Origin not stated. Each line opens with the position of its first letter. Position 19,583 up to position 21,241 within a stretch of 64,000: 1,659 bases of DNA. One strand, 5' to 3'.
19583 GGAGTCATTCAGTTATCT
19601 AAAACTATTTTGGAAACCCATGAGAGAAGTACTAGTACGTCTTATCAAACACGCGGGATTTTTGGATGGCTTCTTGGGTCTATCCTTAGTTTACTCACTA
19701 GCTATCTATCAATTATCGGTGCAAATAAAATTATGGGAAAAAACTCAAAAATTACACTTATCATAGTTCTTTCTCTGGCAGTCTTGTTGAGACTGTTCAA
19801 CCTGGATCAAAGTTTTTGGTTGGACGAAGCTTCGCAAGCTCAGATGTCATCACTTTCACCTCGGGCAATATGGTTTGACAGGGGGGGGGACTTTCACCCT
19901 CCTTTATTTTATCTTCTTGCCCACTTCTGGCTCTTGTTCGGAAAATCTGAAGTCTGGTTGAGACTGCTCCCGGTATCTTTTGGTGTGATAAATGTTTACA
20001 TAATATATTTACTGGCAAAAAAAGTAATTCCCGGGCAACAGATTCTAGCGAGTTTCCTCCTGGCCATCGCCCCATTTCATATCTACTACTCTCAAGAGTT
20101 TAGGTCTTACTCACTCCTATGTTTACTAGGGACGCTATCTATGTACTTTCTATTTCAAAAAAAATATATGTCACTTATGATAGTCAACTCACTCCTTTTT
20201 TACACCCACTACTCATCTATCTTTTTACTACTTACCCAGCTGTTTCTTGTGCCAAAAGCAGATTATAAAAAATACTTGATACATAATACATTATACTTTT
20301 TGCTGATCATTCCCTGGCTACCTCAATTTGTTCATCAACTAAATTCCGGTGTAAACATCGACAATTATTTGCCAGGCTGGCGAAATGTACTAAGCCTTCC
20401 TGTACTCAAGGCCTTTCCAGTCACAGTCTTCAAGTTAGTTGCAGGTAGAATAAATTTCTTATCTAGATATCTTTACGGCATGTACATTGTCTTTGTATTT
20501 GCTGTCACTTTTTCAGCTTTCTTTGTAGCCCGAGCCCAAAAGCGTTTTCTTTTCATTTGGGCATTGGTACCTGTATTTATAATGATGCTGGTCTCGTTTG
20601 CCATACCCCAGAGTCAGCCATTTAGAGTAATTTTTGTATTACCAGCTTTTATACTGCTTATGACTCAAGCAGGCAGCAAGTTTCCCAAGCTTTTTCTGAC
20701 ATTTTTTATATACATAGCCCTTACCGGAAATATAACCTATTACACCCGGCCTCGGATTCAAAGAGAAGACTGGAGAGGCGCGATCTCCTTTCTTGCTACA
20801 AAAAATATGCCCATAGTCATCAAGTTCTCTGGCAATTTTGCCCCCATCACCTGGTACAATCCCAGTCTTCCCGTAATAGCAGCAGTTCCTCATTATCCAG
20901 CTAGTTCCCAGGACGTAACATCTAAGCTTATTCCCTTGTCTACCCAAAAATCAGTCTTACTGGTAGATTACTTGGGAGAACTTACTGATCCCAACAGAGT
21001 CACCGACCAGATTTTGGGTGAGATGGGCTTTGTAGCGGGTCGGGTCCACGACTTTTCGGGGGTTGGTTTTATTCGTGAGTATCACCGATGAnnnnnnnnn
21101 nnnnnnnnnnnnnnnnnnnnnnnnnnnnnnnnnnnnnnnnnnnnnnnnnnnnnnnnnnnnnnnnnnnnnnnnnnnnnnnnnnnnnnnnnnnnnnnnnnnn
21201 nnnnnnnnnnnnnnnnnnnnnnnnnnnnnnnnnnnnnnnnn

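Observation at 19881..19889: G9 homopolymer inside the ArnT/PMT-like GT-C gene (possible slipped-strand phase variation)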

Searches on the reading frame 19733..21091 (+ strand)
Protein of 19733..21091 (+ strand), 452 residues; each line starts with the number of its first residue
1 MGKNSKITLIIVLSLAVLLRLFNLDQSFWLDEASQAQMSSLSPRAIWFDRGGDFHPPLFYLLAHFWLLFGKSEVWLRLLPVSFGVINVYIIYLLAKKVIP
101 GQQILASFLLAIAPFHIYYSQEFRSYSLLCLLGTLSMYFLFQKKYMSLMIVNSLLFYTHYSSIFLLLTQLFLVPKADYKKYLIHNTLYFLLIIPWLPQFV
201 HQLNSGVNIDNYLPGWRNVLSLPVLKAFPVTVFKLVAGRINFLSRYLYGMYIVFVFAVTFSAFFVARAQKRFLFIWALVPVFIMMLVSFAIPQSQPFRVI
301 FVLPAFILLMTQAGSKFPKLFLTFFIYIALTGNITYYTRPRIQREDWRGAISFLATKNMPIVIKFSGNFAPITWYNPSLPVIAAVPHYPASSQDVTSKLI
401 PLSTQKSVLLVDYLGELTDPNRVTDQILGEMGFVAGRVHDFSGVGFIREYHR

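Call 7: search_protein_families(library=pfam, proteins=[window:19733-21091:+], max_evalue=0.01)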
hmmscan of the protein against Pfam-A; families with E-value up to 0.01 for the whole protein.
window:19733-21091:+ (452 aa): 1 family
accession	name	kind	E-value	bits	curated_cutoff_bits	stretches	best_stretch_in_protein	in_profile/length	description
PF13231.12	PMT_2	-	3.5e-05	24.5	26.1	1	55-193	2-155/160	Dolichyl-phosphate-mannose-protein mannosyltransferase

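Call 9: find_homologous_proteins(query=window:19733-21091:+)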
Query window:19733-21091:+ (452 aa): 559 proteins with E <= 0.001 among 8000 candidates; the best 120 are listed.
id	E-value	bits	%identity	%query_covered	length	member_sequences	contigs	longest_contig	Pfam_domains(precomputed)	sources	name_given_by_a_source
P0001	2.5e-295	998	100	100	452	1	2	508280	-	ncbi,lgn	-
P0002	9.8e-247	838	84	95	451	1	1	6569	-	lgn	-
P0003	8.5e-177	607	62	95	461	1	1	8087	PF13231.13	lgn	-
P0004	1.9e-166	573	60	95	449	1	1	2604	-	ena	-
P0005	3.7e-166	572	59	95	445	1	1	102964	-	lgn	-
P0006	6.4e-164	565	61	95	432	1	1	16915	-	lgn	-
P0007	1.4e-162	560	60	95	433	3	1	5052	-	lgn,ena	-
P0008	1.2e-161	557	56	98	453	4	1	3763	PF13231.13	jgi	-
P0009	1.2e-161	557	60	95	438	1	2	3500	PF13231.13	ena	-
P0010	4.4e-161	555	57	99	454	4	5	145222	-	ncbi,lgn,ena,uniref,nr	ncbi:hypothetical protein A3D85_02495 [Candidatus Amesbacteria bacterium RIFCSPHIGHO2_02_FULL_47_9]|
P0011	1.4e-159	550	56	96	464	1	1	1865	PF13231.13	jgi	jgi:uncharacterized membrane protein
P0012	5.4e-159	548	57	95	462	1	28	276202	PF13231.13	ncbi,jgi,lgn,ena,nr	ncbi:MAG: Glycosyl transferase family protein [Candidatus Amesbacteria bacterium GW2011_GWB1_47_19]|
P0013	1.5e-158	547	59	95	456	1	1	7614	-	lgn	-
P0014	2.0e-158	547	57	96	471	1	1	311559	PF13231.13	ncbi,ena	-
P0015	5.2e-158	545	55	95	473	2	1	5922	-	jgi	jgi:uncharacterized membrane protein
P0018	2.8e-156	540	55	100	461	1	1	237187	PF13231.13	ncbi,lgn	-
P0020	3.7e-155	536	55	100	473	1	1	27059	PF13231.13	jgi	jgi:mannosyltransferase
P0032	5.9e-152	525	52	100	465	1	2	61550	PF13231.13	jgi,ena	jgi:uncharacterized membrane protein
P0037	1.4e-149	517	56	95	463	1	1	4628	PF13231.13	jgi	jgi:uncharacterized membrane protein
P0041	2.2e-148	514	53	100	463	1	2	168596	PF13231.13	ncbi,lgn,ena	-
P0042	3.0e-148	513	54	95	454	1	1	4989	PF13231.13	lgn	-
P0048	1.1e-145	505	54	95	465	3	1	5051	PF13231.13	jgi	-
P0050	6.9e-145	502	52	99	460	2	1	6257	PF13231.13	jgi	jgi:mannosyltransferase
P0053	9.0e-144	498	52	95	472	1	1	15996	PF13231.13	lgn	-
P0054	2.7e-143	497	51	96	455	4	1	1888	PF13231.13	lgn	-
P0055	4.3e-143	496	52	100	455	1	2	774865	PF13231.13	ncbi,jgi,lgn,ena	-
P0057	1.2e-142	495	51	99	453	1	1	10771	PF13231.13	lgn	-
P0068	1.7e-141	491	52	95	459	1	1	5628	PF13231.13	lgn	-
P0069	7.9e-141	489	52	99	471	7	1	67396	PF13231.13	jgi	-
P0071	3.3e-140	487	53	95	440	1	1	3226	PF13231.13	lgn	-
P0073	3.9e-140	486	49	100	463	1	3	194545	PF13231.13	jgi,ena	-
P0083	4.4e-137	476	50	100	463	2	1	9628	PF13231.13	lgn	-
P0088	5.1e-136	473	49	96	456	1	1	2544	PF13231.13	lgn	-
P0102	1.5e-130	455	52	87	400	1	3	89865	-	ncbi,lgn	-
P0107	5.4e-128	446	53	95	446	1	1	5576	PF13231.13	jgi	jgi:mannosyltransferase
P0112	9.2e-127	442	46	100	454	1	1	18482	PF13231.13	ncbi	-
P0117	1.4e-125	438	48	95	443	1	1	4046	PF13231.13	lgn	-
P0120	1.9e-123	431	48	100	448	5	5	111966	PF13231.13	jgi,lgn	jgi:uncharacterized membrane protein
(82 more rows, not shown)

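Call 10: find_encoding_contigs(protein=P0001, flank=10000, max_places=10)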
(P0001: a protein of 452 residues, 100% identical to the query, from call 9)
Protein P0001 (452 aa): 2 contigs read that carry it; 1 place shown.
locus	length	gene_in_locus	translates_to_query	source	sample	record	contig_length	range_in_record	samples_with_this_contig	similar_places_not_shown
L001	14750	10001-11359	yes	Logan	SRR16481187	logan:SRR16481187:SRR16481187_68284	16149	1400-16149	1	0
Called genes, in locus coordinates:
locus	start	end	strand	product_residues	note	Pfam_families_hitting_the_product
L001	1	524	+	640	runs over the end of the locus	?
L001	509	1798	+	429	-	PF00070:Pyr_redox (weak), PF00890:FAD_binding_2 (faint), PF01266:DAO, PF01593:Amino_oxidase, PF01946:Thi4 (weak), PF03486:HI0933_like (faint), PF12831:FAD_oxidored (weak), PF13450:NAD_binding_8, +1 more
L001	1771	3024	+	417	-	PF01943:Polysacc_synt, PF13440:Polysacc_synt_3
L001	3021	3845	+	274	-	PF00535:Glycos_transf_2, PF10111:Glyco_tranf_2_2 (weak)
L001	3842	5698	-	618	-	PF13522:GATase_6, PF13537:GATase_7, PF00733:Asn_synthase, PF06508:QueC (weak)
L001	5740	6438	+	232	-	PF13489:Methyltransf_23, PF13649:Methyltransf_25, PF13847:Methyltransf_31 (weak), PF08241:Methyltransf_11, PF08242:Methyltransf_12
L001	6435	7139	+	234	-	PF00535:Glycos_transf_2, PF10111:Glyco_tranf_2_2 (weak), PF13641:Glyco_tranf_2_3 (weak)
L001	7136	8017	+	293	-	PF13692:Glyco_trans_1_4, PF00534:Glycos_transf_1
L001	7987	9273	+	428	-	-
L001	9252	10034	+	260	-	PF00535:Glycos_transf_2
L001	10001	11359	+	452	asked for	-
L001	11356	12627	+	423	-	-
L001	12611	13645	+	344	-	PF13439:Glyco_transf_4, PF20706:GT4-conflict (weak), PF00534:Glycos_transf_1, PF13692:Glyco_trans_1_4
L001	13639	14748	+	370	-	?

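Call 11: find_encoding_contigs(protein=P0002, flank=10000, max_places=10)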
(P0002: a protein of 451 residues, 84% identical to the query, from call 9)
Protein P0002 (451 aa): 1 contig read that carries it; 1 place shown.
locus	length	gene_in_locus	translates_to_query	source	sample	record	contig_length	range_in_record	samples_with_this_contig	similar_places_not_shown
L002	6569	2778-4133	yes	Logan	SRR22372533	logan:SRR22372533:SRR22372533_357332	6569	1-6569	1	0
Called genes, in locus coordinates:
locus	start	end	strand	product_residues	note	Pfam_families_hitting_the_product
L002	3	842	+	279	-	?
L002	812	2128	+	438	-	-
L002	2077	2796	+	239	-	PF00535:Glycos_transf_2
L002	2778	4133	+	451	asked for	-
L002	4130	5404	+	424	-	-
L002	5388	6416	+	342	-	PF13439:Glyco_transf_4, PF20706:GT4-conflict (weak), PF00534:Glycos_transf_1, PF13692:Glyco_trans_1_4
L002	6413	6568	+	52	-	?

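Call 15: find_related_loci(query=A1, collection=genome_contigs, flank=10000)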
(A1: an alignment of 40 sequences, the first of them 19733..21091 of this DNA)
Query A1 (452 aa) in genome_contigs; peptide patterns used: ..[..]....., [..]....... (x = any residue, [..] = any of these).
600 stretches matched a pattern (row limit reached: there are more); 546 encode a relative of the query (tblastn E <= 1e-3); the best 80 are kept; 80 distinct loci.
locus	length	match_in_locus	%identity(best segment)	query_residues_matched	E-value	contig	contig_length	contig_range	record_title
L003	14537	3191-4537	71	6-452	0e+0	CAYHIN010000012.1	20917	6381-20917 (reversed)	MAG TPA_asm: uncultured Gammaproteobacteria bacterium isolate ERP119705_co13_445 genome assembly, contig: NODE_3139_leng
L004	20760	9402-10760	57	19-452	1e-165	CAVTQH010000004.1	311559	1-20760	MAG: Candidatus Amesbacteria bacterium isolate MFD00709.bin.1.50 genome assembly, contig: contig_55612, whole genome sho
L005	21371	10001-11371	57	1-452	8e-165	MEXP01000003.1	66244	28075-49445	MAG: Candidatus Amesbacteria bacterium RIFCSPLOWO2_01_FULL_49_25 rifcsplowo2_01_scaffold_1183, whole genome shotgun sequ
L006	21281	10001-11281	58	25-452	3e-164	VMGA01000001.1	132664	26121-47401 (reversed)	MAG: Microgenomates group bacterium Gr01-1014_16 G01um101416_scaffold_69, whole genome shotgun sequence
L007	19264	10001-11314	57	23-452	1e-158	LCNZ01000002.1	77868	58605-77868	MAG: Candidatus Amesbacteria bacterium GW2011_GWB1_47_19 UX91_C0002, whole genome shotgun sequence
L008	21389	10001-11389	53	1-452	1e-157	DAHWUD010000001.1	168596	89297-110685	MAG TPA_asm: Candidatus Amesbacteria bacterium isolate clean1528 NODE_1_length_168596_cov_57.624523, whole genome shotgu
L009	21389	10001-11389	53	4-452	2e-157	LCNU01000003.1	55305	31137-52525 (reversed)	MAG: Candidatus Amesbacteria bacterium GW2011_GWC1_47_15 UX86_C0003, whole genome shotgun sequence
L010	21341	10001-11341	55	26-452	6e-157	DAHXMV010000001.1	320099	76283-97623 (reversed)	MAG TPA_asm: Candidatus Amesbacteria bacterium isolate clean1627 NODE_1_length_320099_cov_20.142678, whole genome shotgu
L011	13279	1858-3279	52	1-452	3e-153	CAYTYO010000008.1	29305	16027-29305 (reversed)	MAG TPA_asm: uncultured Gammaproteobacteria bacterium isolate SRP170004_co1_592 genome assembly, contig: NODE_2285_lengt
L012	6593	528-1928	52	5-452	8e-146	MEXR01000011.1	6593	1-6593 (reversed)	MAG: Candidatus Amesbacteria bacterium RIFOXYB1_FULL_44_23 rifoxyb1_full_scaffold_13951, whole genome shotgun sequence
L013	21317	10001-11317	50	1-452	6e-143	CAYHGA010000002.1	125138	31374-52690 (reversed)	MAG TPA_asm: uncultured Gammaproteobacteria bacterium isolate ERP119705_co10_249 genome assembly, contig: NODE_51_length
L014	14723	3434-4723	51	23-452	2e-141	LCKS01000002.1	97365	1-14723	MAG: Candidatus Amesbacteria bacterium GW2011_GWC2_45_19 UX05_C0002, whole genome shotgun sequence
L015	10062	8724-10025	53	23-452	2e-141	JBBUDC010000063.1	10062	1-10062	MAG: Patescibacteria group bacterium isolate H43-bin206_1 H43_bin206_1_000000000063, whole genome shotgun sequence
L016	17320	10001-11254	53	23-452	2e-137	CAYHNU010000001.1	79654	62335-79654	MAG TPA_asm: uncultured Gammaproteobacteria bacterium isolate ERP119705_co13_425 genome assembly, contig: NODE_349_lengt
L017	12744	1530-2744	50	23-451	1e-134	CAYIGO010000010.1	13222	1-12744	MAG TPA_asm: uncultured Gammaproteobacteria bacterium isolate ERP119705_co22_108 genome assembly, contig: NODE_3762_leng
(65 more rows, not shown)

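Call 19: find_encoding_contigs(protein=P0102, flank=3000, max_places=5)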
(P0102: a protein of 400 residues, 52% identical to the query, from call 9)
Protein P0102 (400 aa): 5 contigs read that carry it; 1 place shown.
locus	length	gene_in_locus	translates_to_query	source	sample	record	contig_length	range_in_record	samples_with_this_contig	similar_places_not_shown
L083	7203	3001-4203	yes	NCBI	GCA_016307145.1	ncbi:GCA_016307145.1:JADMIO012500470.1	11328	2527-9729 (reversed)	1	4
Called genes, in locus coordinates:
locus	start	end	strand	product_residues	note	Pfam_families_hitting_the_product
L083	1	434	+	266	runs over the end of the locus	PF00535:Glycos_transf_2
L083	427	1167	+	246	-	PF03141:Methyltransf_29 (weak), PF13489:Methyltransf_23, PF01209:Ubie_methyltran, PF07021:MetW, PF13847:Methyltransf_31, PF08241:Methyltransf_11, PF08242:Methyltransf_12, PF13649:Methyltransf_25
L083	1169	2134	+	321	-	PF13439:Glyco_transf_4 (faint), PF00534:Glycos_transf_1, PF13692:Glyco_trans_1_4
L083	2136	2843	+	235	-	PF00535:Glycos_transf_2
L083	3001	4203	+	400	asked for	-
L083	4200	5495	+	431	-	-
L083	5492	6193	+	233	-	PF08241:Methyltransf_11, PF13649:Methyltransf_25 (faint)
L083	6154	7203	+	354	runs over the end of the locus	PF13439:Glyco_transf_4, PF00534:Glycos_transf_1, PF13692:Glyco_trans_1_4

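Call 32: search_solved_structures(query=A1, max_evalue=1, show_alignments=1)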
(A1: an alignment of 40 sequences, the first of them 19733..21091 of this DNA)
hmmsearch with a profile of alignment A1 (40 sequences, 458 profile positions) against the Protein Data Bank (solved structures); distinct sequences matched with E-value up to 1: 0.

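Call 39: predict_structure(alignment_id=A1)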
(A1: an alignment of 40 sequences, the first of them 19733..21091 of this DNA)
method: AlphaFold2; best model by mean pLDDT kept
length: 452 residues; sequences in the alignment: 40
mean_pLDDT: 91.1   pTM: 0.90
mean pLDDT of the five models: 91.1, 89.8, 88.0, 86.8, 86.2
residues with pLDDT >= 90: 317; 70-90: 126; 50-70: 7; < 50: 2
segments of 3 or more residues with pLDDT < 50: none
pLDDT, mean of each block of 10 residues (from residue 1): 79 98 87 91 92 86 96 95 98 97 98 96 96 98 96 94 93 94 87 89 83 75 86 91 89 96 95 97 87 83 98 96 95 85 77 93 85 89 88 95 95 84 95 95 87 95
secondary structure, 60 per line:
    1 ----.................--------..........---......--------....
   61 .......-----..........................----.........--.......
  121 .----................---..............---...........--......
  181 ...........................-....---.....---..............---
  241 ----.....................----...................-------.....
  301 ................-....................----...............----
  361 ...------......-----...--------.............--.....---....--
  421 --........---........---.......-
elements in order: H5-21 H30-39 H43-48 H57-67 H73-98 H103-111 H114-121 H126-141 H145-158 H162-172 H175-207 H209-212 H216-220 H224-237 H245-265 H270-288 H296-316 H318-337 H342-356 E361-363 H370-375 E381-383 H392-404 E407-411 H415-418 H423-430 E434-441 E445-451

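Call 41: find_related_loci(query=A1, collection=metagenome_contigs, flank=3000)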
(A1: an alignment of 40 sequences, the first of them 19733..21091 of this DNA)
Query A1 (452 aa) in metagenome_contigs; peptide patterns used: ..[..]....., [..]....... (x = any residue, [..] = any of these).
600 stretches matched a pattern (row limit reached: there are more); 534 encode a relative of the query (tblastn E <= 1e-3); the best 80 are kept; 80 distinct loci.
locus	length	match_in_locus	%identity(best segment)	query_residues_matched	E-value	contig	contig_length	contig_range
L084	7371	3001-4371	57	1-452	3e-165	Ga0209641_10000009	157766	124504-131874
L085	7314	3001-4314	57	23-452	4e-159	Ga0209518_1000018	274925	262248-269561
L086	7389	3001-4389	53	4-452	9e-158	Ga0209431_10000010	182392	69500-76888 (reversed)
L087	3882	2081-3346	54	23-452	7e-158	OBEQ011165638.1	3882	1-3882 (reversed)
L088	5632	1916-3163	53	23-452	1e-149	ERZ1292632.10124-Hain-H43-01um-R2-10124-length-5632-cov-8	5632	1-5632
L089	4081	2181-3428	53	23-452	1e-152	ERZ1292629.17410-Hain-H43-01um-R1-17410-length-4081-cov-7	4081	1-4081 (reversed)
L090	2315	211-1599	52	9-452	3e-158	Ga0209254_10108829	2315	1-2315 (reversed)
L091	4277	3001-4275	52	3-417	4e-146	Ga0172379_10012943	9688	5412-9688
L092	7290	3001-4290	51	23-452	6e-142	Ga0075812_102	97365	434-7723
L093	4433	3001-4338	50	1-452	2e-142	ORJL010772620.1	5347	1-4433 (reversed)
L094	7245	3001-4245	53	46-452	1e-140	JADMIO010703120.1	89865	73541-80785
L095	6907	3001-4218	49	23-451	4e-133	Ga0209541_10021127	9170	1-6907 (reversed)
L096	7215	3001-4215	50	25-451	7e-133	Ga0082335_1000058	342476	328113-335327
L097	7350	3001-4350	48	20-452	9e-127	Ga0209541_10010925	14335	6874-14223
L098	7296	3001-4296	46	25-452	1e-121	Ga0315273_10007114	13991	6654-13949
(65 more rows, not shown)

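Call 42: fold_search(model_id=the predicted structure, library=pdb)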
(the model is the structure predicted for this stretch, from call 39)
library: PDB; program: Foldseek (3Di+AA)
matches with E <= 10: 302; with E <= 0.001: 28
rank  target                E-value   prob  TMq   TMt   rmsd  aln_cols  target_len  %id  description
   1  5f15                  1.3e-06  1.00  0.62  0.53   6.7       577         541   11  Crystal Structure of ArnT from Cupriavidus metallidurans bound to Undecaprenyl phosphate (released 2016-02-17)
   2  5ezm                  4.2e-06  1.00  0.62  0.54   6.9       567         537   10  Crystal Structure of ArnT from Cupriavidus metallidurans in the apo state (released 2016-02-17)
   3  7e9s_A                4.6e-06  1.00  0.55  0.32  13.2       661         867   12  Archaeal oligosaccharyltransferase AglB from Archaeoglobus fulgidus in complex with an inhibitory peptide and a dolich (released 2021-09-08)
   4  7oci_F                4.8e-06  1.00  0.55  0.42  12.3       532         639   13  Cryo-EM structure of yeast Ost6p containing oligosaccharyltransferase complex (released 2022-02-16)
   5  6ezn_F                6.7e-06  1.00  0.55  0.41  11.9       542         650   12  Cryo-EM structure of the yeast oligosaccharyltransferase (OST) complex (released 2018-01-17)
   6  3wak                  8.0e-06  1.00  0.53  0.31  14.4       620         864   12  Crystal structure of the Archaeoglobus fulgidus oligosaccharyltransferase (O29867_ARCFU) in the apo form (released 2013-10-30)
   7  3waj                  1.1e-05  1.00  0.49  0.31  13.4       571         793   13  Crystal structure of the Archaeoglobus fulgidus oligosaccharyltransferase (O29867_ARCFU) complex with Zn and sulfate (released 2013-10-30)
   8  9s6s_A                1.3e-05  1.00  0.51  0.44   9.5       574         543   12  Ternary cryo-EM structure of human ALG9 with Dol25-PP-GlcNAc2Man6, Dol25-P-Man and Fab (released 2026-03-18)
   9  6s7o_A                1.3e-05  1.00  0.56  0.41  13.5       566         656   12  Cryo-EM structure of human oligosaccharyltransferase complex OST-A (released 2019-12-18)
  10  5gmy_A                1.5e-05  1.00  0.53  0.32  13.7       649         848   13  Crystal structure of the Archaeoglobus fulgidus oligosaccharyltransferase (O29867_ARCFU) tethered with an acceptor pep (released 2017-02-01)
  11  9s6u_A                1.7e-05  1.00  0.54  0.47   8.7       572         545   12  Ternary cryo-EM structure of human ALG9 with Dol25-PP-GlcNAc2Man8, Dol25-P-Man and Fab (released 2026-03-18)
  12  8b6l_I                1.7e-05  1.00  0.53  0.38  15.3       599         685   13  Subtomogram average of the human Sec61-TRAP-OSTA-translocon (released 2022-12-07)
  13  6c26_A                1.7e-05  1.00  0.53  0.39  12.6       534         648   14  The Cryo-EM structure of a eukaryotic oligosaccharyl transferase complex (released 2018-01-31)
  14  8agb_A                1.7e-05  1.00  0.55  0.41  11.0       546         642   13  Structure of yeast oligosaccharylransferase complex with lipid-linked oligosaccharide bound (released 2022-12-07)
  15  8agc_A                2.2e-05  1.00  0.54  0.38  14.6       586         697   11  Structure of yeast oligosaccharylransferase complex with lipid-linked oligosaccharide and non-acceptor peptide bound (released 2022-12-07)
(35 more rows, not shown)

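Call 61: list_cluster_members(proteins=[P0001, P0002])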
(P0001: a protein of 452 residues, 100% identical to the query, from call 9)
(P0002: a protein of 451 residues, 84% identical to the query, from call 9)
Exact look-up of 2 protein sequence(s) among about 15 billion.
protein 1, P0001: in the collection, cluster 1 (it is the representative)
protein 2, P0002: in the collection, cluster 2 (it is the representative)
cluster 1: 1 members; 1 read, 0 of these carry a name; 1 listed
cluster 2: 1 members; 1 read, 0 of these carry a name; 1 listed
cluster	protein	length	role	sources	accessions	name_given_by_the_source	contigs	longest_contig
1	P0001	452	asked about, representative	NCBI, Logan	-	-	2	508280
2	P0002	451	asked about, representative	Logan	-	-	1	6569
